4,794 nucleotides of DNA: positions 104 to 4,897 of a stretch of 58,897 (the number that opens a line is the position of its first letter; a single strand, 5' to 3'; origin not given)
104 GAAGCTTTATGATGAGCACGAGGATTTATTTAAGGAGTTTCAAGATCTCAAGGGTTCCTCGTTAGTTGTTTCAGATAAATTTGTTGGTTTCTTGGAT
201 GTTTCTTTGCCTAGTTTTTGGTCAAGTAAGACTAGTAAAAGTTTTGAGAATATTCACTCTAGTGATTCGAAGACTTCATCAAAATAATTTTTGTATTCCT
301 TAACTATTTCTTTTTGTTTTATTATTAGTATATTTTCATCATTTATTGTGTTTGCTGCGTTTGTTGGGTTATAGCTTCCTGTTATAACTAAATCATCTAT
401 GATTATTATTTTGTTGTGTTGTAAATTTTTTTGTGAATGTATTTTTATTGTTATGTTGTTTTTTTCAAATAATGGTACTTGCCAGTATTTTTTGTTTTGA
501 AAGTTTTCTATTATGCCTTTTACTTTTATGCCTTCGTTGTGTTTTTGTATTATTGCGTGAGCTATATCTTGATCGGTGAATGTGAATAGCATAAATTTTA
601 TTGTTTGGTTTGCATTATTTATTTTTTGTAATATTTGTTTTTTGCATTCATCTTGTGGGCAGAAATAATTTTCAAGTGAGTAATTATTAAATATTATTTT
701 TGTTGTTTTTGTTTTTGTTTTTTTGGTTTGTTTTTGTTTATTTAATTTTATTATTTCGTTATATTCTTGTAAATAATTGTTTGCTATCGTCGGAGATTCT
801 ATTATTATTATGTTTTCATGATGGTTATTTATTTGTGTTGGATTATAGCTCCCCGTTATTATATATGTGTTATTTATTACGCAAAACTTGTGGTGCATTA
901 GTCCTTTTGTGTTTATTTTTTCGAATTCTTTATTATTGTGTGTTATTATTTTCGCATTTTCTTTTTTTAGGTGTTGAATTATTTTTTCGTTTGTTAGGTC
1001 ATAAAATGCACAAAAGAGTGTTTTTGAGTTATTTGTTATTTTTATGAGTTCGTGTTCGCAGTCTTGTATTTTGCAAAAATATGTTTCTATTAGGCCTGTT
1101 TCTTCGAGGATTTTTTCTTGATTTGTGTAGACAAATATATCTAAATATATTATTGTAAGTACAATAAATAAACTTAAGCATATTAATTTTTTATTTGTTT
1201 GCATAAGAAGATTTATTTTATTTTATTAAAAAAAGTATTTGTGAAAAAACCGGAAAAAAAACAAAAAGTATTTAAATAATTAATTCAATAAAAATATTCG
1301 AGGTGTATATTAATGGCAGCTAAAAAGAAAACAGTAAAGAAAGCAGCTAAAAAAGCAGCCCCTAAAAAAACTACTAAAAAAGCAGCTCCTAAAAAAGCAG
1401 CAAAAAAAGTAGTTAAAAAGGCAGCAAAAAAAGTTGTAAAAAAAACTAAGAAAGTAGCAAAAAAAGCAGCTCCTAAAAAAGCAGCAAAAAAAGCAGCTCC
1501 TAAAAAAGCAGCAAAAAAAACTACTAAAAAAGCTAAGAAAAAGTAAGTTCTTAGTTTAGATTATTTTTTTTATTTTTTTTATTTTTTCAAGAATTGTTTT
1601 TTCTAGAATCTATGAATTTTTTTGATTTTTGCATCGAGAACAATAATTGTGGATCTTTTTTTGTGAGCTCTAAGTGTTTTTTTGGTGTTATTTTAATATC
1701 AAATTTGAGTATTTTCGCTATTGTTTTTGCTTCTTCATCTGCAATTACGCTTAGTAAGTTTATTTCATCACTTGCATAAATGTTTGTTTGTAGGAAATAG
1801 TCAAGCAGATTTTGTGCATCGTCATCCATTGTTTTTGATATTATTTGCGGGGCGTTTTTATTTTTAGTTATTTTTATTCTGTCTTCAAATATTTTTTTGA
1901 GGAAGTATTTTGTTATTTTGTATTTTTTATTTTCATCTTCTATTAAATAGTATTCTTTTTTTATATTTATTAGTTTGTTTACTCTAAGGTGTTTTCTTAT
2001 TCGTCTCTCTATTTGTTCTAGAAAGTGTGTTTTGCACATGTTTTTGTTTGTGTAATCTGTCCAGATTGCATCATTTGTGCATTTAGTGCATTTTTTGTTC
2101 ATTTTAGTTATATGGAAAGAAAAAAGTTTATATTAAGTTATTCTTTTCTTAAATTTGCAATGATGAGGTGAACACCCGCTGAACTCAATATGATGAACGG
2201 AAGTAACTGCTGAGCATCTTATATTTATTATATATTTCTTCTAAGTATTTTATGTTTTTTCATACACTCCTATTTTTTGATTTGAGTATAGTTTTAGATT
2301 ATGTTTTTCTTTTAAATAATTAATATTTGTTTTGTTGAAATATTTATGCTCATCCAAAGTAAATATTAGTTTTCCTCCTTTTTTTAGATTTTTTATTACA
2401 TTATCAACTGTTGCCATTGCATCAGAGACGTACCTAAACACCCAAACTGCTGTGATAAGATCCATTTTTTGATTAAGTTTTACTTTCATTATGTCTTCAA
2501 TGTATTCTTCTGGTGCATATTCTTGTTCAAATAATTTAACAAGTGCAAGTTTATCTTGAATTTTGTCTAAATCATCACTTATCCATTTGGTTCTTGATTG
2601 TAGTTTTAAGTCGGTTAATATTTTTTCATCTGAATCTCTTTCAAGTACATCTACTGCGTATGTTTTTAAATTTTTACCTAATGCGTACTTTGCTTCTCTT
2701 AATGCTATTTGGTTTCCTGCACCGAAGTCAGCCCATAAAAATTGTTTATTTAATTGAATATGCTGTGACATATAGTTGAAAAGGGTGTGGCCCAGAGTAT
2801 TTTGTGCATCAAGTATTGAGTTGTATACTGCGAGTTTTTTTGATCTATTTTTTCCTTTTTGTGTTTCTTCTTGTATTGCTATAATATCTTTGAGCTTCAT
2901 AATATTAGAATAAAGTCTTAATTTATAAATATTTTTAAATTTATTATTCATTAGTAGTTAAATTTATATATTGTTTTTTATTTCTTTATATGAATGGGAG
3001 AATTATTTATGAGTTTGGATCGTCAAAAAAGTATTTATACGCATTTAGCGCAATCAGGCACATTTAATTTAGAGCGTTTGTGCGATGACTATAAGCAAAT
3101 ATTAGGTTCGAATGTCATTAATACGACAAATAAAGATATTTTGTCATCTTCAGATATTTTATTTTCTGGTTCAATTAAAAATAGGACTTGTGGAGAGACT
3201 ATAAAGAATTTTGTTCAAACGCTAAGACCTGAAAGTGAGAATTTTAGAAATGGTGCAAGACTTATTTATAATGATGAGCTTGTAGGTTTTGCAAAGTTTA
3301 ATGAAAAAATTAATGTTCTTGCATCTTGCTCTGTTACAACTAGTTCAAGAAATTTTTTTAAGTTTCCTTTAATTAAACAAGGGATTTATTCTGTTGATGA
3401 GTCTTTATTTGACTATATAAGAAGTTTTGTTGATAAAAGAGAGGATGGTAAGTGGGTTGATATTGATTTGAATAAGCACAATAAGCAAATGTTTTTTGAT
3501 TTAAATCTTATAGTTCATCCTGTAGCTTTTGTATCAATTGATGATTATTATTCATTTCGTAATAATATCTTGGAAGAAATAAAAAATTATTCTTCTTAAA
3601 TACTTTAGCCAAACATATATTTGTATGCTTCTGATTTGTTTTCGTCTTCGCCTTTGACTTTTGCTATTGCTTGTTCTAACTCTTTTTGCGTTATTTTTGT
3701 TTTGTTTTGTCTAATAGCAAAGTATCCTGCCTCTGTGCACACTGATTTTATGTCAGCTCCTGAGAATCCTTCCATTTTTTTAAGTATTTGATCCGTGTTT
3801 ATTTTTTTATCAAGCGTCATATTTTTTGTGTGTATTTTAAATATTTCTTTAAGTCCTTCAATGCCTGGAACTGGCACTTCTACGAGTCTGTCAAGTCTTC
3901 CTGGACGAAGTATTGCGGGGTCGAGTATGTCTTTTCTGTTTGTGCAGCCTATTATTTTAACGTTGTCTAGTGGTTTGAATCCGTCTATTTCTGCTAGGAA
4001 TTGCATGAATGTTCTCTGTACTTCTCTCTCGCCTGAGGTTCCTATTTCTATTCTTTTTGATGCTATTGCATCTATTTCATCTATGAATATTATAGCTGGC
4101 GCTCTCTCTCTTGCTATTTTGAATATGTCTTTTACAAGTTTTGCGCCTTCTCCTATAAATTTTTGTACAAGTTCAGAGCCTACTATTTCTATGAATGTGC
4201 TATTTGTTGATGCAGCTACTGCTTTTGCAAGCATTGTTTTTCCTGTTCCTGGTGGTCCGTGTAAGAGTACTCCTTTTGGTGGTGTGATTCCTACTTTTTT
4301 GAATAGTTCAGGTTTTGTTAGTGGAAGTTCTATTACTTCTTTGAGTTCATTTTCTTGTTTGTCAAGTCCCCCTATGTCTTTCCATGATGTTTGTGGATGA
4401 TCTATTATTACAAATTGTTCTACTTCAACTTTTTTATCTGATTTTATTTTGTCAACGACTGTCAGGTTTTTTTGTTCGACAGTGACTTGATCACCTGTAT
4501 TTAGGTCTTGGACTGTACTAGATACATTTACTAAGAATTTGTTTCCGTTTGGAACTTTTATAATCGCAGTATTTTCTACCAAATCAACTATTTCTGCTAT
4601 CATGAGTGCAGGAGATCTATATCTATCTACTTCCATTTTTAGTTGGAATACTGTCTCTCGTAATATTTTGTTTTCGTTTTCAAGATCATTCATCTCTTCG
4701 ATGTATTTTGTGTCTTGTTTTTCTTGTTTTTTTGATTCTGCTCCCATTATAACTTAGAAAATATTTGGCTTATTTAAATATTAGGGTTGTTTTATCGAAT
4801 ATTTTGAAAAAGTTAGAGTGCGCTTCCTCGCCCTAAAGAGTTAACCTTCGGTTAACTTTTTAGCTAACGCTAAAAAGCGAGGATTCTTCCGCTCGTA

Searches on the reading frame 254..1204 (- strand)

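Call 88: search_protein_families(library=pfam, proteins=[window:254-1204:-], max_evalue=0.00001)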
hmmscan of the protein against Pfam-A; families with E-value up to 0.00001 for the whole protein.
window:254-1204:- (316 aa): 2 families
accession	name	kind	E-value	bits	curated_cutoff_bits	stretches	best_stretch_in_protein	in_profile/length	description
PF13091.12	PLDc_2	-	7.2e-32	110.4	27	2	191-310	1-130/132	PLD-like domain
PF07894.18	SACK1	-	2.3e-07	31.1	21.4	0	177-240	112-180/274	Scaffolding anchor of CK1 domain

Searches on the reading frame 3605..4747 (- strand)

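Call 88: search_protein_families(library=pfam, proteins=[window:3605-4747:-], max_evalue=0.00001)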
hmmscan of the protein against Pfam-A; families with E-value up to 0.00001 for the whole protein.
window:3605-4747:- (380 aa): 5 families
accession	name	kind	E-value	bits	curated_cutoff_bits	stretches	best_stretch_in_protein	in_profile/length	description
PF00004.35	AAA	-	5.3e-42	143.8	21.2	1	160-292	1-130/131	ATPase family associated with various cellular activities (AAA)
PF17862.7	AAA_lid_3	-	2.6e-13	49.7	27.2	1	316-358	2-44/45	AAA+ lid domain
PF07728.20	AAA_5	-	2.8e-07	31.1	22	1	159-235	1-85/139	AAA domain (dynein-related subfamily)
PF16450.11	Prot_ATP_ID_OB_C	-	4.5e-07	30.1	23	1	50-101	1-55/56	Proteasomal ATPase OB C-terminal domain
PF07724.20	AAA_2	-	5e-06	27.1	27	0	160-251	6-99/166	AAA domain (Cdc48 subfamily)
